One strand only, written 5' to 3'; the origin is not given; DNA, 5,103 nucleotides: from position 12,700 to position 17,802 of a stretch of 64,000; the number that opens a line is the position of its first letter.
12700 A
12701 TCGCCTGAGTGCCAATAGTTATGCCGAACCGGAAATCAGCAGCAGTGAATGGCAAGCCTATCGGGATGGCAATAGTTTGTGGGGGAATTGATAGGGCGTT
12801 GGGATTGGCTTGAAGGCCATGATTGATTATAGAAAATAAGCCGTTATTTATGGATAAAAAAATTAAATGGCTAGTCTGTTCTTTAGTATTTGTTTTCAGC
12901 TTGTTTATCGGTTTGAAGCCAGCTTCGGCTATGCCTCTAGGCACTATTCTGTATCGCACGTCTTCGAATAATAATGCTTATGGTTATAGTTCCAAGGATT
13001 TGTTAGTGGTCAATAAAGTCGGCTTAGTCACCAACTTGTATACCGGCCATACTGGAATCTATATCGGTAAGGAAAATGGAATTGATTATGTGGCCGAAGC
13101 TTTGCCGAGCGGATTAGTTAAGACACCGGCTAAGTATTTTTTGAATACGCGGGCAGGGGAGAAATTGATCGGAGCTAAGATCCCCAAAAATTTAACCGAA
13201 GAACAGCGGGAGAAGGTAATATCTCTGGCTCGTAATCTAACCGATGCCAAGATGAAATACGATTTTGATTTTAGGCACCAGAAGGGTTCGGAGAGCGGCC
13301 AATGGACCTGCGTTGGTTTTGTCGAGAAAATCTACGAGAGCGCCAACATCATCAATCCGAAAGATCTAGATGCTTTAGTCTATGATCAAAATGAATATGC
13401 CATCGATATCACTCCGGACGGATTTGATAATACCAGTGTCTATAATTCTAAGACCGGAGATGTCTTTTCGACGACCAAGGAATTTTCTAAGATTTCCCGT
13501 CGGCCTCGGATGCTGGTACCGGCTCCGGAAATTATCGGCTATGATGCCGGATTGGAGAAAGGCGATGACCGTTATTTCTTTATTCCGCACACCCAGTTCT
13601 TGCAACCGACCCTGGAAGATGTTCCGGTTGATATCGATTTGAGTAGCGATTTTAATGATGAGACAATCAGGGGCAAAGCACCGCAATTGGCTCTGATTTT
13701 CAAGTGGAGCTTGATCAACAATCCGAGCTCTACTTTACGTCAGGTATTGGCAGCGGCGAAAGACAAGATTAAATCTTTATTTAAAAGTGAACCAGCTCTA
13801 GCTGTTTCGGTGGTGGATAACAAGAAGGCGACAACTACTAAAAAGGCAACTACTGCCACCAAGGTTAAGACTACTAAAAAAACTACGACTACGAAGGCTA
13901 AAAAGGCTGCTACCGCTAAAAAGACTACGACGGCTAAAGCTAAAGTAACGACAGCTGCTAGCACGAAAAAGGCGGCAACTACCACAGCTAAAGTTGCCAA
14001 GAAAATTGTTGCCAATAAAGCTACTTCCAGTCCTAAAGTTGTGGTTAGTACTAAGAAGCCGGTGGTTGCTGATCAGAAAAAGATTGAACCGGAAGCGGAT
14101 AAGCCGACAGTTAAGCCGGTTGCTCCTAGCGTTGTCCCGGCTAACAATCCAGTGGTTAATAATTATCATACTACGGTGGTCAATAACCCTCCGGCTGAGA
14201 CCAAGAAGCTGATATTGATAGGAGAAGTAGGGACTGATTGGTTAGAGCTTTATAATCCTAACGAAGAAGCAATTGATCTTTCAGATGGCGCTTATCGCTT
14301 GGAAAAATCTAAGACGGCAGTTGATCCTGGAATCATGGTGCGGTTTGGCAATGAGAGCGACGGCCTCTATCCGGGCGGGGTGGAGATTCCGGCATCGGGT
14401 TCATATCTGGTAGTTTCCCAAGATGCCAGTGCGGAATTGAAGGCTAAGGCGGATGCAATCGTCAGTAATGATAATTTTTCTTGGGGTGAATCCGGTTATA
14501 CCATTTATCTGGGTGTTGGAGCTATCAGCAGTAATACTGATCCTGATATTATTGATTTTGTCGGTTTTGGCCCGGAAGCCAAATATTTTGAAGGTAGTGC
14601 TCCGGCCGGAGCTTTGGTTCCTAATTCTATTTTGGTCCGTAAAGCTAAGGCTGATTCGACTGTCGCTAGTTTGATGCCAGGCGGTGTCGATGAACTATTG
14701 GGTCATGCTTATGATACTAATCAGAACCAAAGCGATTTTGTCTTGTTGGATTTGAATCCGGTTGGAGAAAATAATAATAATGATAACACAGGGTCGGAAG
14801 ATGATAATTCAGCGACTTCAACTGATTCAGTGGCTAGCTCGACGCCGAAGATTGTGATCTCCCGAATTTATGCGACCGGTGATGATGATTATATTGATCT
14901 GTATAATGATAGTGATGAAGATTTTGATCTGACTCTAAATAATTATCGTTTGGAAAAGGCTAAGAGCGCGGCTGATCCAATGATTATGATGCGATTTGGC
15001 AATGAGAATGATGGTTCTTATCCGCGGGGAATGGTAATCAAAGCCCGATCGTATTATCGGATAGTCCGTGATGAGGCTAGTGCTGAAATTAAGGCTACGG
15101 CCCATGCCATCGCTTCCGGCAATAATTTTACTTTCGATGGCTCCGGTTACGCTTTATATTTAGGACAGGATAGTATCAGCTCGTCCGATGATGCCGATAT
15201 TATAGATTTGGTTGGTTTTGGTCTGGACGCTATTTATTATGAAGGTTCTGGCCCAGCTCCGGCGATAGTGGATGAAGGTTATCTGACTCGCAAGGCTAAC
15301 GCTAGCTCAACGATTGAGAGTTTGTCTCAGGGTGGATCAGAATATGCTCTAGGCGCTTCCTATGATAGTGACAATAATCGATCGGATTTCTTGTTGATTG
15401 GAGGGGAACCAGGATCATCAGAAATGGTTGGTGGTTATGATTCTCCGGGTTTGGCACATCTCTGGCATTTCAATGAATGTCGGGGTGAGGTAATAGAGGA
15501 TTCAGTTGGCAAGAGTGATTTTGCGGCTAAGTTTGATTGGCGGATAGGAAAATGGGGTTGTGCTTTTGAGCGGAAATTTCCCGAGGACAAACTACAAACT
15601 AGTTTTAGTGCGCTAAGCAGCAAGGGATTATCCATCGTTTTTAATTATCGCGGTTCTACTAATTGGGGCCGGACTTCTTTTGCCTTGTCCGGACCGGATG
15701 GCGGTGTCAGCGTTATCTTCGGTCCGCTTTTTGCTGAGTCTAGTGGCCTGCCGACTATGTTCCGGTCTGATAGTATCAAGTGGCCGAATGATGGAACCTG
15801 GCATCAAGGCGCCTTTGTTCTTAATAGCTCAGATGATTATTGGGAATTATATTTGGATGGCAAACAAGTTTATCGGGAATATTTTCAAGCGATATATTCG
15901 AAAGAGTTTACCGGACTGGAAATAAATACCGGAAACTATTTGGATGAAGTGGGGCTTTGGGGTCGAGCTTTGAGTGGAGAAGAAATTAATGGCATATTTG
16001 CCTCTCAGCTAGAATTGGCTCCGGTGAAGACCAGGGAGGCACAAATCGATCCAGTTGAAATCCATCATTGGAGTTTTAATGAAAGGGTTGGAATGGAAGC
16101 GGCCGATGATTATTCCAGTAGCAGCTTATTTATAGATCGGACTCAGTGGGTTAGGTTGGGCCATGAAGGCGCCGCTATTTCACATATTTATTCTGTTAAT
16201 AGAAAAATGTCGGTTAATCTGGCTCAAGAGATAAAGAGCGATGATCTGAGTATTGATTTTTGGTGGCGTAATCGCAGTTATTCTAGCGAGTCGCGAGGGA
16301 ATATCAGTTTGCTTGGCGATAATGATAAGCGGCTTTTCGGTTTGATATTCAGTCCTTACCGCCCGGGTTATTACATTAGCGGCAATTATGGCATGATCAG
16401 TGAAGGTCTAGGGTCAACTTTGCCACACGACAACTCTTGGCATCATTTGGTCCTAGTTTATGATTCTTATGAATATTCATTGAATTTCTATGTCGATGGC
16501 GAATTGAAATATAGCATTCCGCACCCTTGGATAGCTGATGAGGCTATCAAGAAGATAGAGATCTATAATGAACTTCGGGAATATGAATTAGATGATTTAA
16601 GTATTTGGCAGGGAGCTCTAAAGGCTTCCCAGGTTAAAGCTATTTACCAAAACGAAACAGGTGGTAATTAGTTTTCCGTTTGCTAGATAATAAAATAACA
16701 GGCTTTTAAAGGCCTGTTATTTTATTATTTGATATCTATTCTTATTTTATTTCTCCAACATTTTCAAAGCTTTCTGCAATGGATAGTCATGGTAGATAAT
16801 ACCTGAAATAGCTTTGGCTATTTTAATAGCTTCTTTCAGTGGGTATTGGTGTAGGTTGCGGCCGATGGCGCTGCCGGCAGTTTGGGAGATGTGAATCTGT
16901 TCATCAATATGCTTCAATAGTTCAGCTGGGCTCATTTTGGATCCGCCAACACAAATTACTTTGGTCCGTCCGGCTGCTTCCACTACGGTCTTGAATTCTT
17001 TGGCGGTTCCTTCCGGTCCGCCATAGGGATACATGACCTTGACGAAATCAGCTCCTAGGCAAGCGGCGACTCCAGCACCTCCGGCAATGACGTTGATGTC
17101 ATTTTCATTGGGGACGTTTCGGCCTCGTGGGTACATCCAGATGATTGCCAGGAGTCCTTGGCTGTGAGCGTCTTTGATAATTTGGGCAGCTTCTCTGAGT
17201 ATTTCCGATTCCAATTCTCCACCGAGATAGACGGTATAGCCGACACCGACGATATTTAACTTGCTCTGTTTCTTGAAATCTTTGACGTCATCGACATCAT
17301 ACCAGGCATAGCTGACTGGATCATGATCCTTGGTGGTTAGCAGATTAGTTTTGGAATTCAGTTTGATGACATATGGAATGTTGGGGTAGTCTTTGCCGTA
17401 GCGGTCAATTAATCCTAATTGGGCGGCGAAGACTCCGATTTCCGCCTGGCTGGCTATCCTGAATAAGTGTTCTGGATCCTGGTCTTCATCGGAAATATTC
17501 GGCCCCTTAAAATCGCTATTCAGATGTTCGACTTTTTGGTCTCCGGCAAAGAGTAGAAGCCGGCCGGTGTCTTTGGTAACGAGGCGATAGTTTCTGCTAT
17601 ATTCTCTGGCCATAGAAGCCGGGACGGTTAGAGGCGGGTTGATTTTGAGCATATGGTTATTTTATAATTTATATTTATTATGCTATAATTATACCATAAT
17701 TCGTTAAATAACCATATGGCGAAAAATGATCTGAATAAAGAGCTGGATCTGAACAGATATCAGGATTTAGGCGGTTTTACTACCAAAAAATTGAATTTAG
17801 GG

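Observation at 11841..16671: Giant secreted protein combining a permuted-papain (C92/NlpC-P60-like) amidase, a K/A/T repeat linker, two lamin-tail domains and two LamG lectin domains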

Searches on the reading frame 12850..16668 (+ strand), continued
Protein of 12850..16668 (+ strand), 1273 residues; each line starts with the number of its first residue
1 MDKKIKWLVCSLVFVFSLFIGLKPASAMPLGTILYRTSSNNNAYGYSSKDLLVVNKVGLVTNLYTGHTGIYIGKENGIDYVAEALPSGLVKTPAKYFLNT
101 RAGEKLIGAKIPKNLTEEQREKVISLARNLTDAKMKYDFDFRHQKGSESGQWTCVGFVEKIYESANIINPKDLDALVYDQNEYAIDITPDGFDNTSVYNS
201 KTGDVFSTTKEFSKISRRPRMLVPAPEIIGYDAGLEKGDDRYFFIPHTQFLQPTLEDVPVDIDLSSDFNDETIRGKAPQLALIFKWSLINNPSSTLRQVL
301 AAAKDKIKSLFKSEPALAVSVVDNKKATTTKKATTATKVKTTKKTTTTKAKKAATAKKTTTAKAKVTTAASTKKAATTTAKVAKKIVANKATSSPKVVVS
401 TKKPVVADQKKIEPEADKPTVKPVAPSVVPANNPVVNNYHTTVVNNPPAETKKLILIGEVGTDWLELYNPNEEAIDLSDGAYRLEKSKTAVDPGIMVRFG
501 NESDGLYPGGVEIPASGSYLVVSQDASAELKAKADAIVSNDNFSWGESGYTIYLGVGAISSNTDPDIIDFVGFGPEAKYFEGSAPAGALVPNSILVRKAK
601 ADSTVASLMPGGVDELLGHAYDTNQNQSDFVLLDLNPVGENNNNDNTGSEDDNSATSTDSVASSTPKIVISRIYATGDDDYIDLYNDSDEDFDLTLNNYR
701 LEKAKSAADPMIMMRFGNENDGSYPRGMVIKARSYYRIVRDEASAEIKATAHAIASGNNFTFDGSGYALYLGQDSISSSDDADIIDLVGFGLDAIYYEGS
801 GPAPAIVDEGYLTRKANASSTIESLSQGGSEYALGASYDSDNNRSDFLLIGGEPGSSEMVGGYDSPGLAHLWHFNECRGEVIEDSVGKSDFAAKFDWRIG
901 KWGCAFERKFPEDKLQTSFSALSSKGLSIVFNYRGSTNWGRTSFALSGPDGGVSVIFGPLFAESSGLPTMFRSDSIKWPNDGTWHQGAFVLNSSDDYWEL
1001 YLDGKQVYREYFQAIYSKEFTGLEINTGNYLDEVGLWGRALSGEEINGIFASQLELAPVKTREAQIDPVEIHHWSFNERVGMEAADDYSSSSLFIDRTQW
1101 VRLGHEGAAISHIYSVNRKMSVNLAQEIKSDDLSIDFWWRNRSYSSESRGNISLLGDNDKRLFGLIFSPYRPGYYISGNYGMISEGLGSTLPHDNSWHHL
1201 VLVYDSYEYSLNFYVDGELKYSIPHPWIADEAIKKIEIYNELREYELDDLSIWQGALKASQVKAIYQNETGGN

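Call 16: find_related_loci(query=A1, collection=genome_contigs, flank=10000)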
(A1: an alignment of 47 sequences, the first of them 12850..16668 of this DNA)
Query A1 (1273 aa) in genome_contigs; peptide patterns used: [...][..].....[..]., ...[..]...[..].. (x = any residue, [..] = any of these).
184 stretches matched a pattern; 149 encode a relative of the query (tblastn E <= 1e-3); the best 80 are kept; 80 distinct loci.
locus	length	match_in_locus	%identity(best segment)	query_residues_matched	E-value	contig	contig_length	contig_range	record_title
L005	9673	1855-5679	65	1-1273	0e+0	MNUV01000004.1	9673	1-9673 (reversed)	MAG: Candidatus Falkowbacteria bacterium CG1_02_41_21 cg1_0.2_scaffold_7370_c, whole genome shotgun sequence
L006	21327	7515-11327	66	1-1273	0e+0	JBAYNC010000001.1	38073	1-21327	MAG: Patescibacteria group bacterium isolate SO_2016_LW1_55 scaffold00850_LW64-88_2016, whole genome shotgun sequence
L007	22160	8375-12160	55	1-1269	0e+0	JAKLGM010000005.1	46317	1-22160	MAG: Patescibacteria group bacterium isolate RA.bin4 RA.bin4_5, whole genome shotgun sequence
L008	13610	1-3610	66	11-1273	0e+0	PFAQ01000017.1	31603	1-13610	MAG: Candidatus Falkowbacteria bacterium CG10_big_fil_rev_8_21_14_0_10_39_9 CG10_8_21_14_0.10_scaffold_1015_c, whole gen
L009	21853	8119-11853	45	26-1267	0e+0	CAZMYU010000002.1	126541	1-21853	MAG TPA_asm: uncultured Gammaproteobacteria bacterium isolate binchicken_co154_8 genome assembly, contig: NODE_84_length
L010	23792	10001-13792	43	1-1267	0e+0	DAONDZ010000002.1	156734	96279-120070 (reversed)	MAG TPA_asm: bacterium isolate AMR_MDS_3882 NODE_35_length_156734_cov_12.561147, whole genome shotgun sequence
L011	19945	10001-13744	42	25-1267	0e+0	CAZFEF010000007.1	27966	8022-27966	MAG TPA_asm: uncultured Gammaproteobacteria bacterium isolate SRP192927_co9_427 genome assembly, contig: NODE_924_length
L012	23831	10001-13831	39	8-1266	0e+0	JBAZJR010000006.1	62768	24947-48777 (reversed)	MAG: Patescibacteria group bacterium isolate SO_2017_LW4_124 scaffold_1247_c1_LW137-91_2017, whole genome shotgun sequen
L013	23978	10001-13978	39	1-1268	0e+0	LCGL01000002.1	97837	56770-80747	MAG: Candidatus Falkowbacteria bacterium GW2011_GWF2_43_32 UV95_C0002, whole genome shotgun sequence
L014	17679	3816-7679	39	4-1268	0e+0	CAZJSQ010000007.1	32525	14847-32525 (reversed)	MAG TPA_asm: uncultured Gammaproteobacteria bacterium isolate SRP178699_co1_232 genome assembly, contig: NODE_1402_lengt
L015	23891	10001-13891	38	2-1268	0e+0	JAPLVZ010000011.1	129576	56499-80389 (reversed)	MAG: Candidatus Falkowbacteria bacterium isolate LacPavin_0419_WC90_MAG_43_11 LacPavin_0419_WC90_scaffold_711295, whole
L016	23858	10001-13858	39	3-1268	0e+0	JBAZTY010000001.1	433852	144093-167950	MAG: Patescibacteria group bacterium isolate SO_2017_GW1_214 NODE_147_length_433852_cov_2.564240_OW334_2017, whole genom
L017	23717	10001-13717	39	27-1268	0e+0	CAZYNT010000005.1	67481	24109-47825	MAG TPA_asm: uncultured Gammaproteobacteria bacterium isolate SRP263991_co4_298 genome assembly, contig: NODE_311_length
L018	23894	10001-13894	38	4-1268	0e+0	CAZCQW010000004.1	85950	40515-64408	MAG TPA_asm: uncultured Gammaproteobacteria bacterium isolate SRP285395_co1_539 genome assembly, contig: NODE_276_length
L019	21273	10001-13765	38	27-1266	0e+0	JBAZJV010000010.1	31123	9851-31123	MAG: Patescibacteria group bacterium isolate SO_2017_LW4_128 scaffold_3170_c1_LW137-91_2017, whole genome shotgun sequen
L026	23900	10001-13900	37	13-1273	0e+0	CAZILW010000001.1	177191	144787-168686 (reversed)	MAG TPA_asm: uncultured Gammaproteobacteria bacterium isolate SRP241326_co1_352 genome assembly, contig: NODE_115_length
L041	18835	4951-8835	36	3-1273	0e+0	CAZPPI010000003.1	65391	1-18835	MAG TPA_asm: uncultured Gammaproteobacteria bacterium isolate SRP294416_co1_755 genome assembly, contig: NODE_543_length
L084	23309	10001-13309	41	1-1273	2e-127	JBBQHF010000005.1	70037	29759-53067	MAG: Patescibacteria group bacterium isolate Co_metawrap_919 Cmw_919_k141_29199337_length_70037_cov_14.0000, whole genom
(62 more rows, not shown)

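Call 39: search_solved_structures(query=A1, max_evalue=0.01, show_alignments=0)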
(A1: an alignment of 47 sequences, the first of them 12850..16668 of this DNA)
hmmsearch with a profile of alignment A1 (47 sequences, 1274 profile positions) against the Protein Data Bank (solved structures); distinct sequences matched with E-value up to 0.01: 1.
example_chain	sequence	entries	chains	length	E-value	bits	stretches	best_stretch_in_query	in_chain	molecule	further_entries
5hon_A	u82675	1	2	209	0.0086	17.1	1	1132-1272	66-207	Extracellular arabinanase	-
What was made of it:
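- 16045..16668 (+): LamG / concanavalin-A-like domain 2 (aa 1066-1273). Profile hit to an arabinanase LamG-like module, 5hon (call 39).
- Tried and rejected: The full-length family profile against PDB found only a LamG-like arabinanase module (call 39).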

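Call 87: search_protein_families(library=pfam, proteins=[L004:569-4081:+], max_evalue=0.01)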
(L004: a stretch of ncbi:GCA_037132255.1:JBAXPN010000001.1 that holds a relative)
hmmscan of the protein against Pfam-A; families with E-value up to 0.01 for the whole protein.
L004:569-4081:+ (1171 aa): 0 families

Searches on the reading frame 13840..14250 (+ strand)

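Call 5: search_protein_families(library=pfam, proteins=[window:13840-14250:+], max_evalue=10)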
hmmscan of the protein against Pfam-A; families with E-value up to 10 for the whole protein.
window:13840-14250:+ (137 aa): 3 families
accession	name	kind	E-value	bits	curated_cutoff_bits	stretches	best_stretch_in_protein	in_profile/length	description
PF19439.4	CLEC16A_C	-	2.5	7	22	1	19-109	650-739/767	CLEC16A C-terminal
PF03839.21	Sec62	-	8.4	6.6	27.8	1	19-104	4-90/191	Translocation protein Sec62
PF19041.5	CBP30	-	9.7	5.9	27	0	10-99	92-179/299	Nuclear cap binding complex subunit CBP30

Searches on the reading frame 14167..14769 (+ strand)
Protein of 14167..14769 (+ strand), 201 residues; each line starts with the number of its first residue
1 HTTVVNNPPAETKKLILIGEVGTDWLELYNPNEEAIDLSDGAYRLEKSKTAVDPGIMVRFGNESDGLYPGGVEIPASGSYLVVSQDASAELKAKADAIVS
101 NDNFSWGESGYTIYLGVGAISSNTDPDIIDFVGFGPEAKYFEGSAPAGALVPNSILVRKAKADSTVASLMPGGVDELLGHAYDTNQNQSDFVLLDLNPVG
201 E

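Call 45: search_protein_families(library=pfam, proteins=[window:14167-14769:+], max_evalue=0.01)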
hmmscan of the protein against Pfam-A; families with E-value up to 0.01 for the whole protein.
window:14167-14769:+ (201 aa): 1 family
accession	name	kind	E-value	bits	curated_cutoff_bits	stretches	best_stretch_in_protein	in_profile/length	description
PF00932.25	LTD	-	6.7e-06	26.9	34.3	1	13-115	22-94/109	Lamin Tail Domain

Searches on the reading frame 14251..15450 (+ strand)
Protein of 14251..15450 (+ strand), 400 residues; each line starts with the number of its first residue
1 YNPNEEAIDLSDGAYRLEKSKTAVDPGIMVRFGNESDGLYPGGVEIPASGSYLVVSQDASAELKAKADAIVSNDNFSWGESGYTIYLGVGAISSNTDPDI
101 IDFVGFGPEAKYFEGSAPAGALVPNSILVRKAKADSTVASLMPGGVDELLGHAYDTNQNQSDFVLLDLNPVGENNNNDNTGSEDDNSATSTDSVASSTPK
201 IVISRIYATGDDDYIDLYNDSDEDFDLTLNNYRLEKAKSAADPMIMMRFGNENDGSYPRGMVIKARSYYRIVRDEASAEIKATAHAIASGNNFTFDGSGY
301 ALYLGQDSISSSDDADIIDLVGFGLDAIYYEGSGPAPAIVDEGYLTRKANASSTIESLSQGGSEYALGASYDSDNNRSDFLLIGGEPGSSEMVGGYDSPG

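Call 5: search_protein_families(library=pfam, proteins=[window:14251-15450:+], max_evalue=10)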
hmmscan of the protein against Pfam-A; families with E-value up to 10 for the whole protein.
window:14251-15450:+ (400 aa): 2 families
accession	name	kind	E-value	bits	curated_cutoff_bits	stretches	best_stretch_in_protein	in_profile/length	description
PF00932.25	LTD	-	6.2e-13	49.5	34.3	2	195-304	2-94/109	Lamin Tail Domain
PF20202.4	DUF6564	-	0.027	14.6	25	1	69-97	58-87/230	Domain of unknown function (DUF6564)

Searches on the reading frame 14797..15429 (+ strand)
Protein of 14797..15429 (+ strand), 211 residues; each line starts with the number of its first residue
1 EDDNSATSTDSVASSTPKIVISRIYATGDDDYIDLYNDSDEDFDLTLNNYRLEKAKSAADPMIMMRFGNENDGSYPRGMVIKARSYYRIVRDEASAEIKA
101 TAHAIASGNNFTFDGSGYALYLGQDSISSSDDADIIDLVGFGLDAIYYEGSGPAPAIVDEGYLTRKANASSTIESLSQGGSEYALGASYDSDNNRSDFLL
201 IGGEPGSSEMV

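Call 45: search_protein_families(library=pfam, proteins=[window:14797-15429:+], max_evalue=0.01)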
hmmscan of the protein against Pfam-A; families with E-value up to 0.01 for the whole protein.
window:14797-15429:+ (211 aa): 1 family
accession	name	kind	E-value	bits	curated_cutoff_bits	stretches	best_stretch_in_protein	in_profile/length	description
PF00932.25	LTD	-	1.4e-09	38.7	34.3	1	13-122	2-94/109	Lamin Tail Domain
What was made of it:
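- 14866..15399 (+): Lamin-tail domain 2 (aa 673-850). Pfam LTD 38.7 bits when scanned alone (call 45).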

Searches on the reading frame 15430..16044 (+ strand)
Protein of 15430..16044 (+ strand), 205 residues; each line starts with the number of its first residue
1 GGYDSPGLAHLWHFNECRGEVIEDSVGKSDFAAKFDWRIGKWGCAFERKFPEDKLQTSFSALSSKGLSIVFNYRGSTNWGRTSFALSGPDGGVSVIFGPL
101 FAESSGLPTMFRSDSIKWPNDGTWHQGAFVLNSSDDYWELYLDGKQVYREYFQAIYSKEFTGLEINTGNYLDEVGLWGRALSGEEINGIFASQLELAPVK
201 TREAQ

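Call 45: search_protein_families(library=pfam, proteins=[window:15430-16044:+], max_evalue=0.01)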
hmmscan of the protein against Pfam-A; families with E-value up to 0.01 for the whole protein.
window:15430-16044:+ (205 aa): 1 family
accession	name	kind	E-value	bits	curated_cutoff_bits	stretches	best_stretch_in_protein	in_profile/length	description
PF13385.13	Laminin_G_3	-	6.5e-05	23.5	27.6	1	119-187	76-151/151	Concanavalin A-like lectin/glucanases superfamily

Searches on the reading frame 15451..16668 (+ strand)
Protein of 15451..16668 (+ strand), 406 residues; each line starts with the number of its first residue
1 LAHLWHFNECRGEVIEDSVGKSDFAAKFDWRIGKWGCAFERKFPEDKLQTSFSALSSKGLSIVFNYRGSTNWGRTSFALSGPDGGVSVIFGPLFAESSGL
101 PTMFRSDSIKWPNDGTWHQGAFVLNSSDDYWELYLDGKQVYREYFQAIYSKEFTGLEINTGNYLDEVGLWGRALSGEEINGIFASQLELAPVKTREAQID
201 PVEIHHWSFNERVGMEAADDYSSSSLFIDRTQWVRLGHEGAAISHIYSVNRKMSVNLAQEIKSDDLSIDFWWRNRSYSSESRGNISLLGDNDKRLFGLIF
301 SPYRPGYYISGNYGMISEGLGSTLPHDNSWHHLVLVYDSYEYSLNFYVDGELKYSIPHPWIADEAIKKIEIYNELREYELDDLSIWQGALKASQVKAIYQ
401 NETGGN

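Call 5: search_protein_families(library=pfam, proteins=[window:15451-16668:+], max_evalue=10)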
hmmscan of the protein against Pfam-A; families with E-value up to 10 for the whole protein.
window:15451-16668:+ (406 aa): 2 families
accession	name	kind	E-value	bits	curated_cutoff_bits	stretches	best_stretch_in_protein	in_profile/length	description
PF13385.13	Laminin_G_3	-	2.5e-16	60.6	27.6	2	259-395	12-150/151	Concanavalin A-like lectin/glucanases superfamily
PF00354.24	Pentaxin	-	0.079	13.1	25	0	323-352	78-107/194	Pentaxin family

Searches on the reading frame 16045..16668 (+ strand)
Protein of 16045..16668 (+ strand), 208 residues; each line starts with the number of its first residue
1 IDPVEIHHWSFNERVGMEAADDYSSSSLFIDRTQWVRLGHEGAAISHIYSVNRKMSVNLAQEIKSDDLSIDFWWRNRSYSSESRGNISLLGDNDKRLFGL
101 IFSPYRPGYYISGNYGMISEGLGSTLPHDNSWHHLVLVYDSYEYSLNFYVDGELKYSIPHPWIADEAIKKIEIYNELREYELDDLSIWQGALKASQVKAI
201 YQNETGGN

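Call 45: search_protein_families(library=pfam, proteins=[window:16045-16668:+], max_evalue=0.01)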
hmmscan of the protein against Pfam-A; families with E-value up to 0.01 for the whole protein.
window:16045-16668:+ (208 aa): 1 family
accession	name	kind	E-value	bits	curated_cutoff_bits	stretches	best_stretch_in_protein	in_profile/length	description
PF13385.13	Laminin_G_3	-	6.6e-11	43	27.6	1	61-197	12-150/151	Concanavalin A-like lectin/glucanases superfamily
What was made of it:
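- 16045..16668 (+): Pfam Laminin_G_3 43 bits when scanned alone (call 45).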

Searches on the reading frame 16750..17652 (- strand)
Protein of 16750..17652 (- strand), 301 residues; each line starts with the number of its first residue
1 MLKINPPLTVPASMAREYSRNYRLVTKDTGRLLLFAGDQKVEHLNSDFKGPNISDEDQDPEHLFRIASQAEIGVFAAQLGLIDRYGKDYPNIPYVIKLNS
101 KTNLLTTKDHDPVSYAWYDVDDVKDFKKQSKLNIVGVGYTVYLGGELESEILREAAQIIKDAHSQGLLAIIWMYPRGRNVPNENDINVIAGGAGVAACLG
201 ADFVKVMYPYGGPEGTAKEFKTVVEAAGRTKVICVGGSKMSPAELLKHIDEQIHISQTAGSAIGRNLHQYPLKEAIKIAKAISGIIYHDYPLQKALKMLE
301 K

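Call 45: search_protein_families(library=pfam, proteins=[window:16750-17652:-], max_evalue=0.01)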
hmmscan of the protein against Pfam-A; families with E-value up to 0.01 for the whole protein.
window:16750-17652:- (301 aa): 1 family
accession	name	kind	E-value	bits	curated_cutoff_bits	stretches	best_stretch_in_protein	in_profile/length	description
PF01791.15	DeoC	-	1.5e-43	149.5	23.8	1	33-269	2-228/229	DeoC/LacD family aldolase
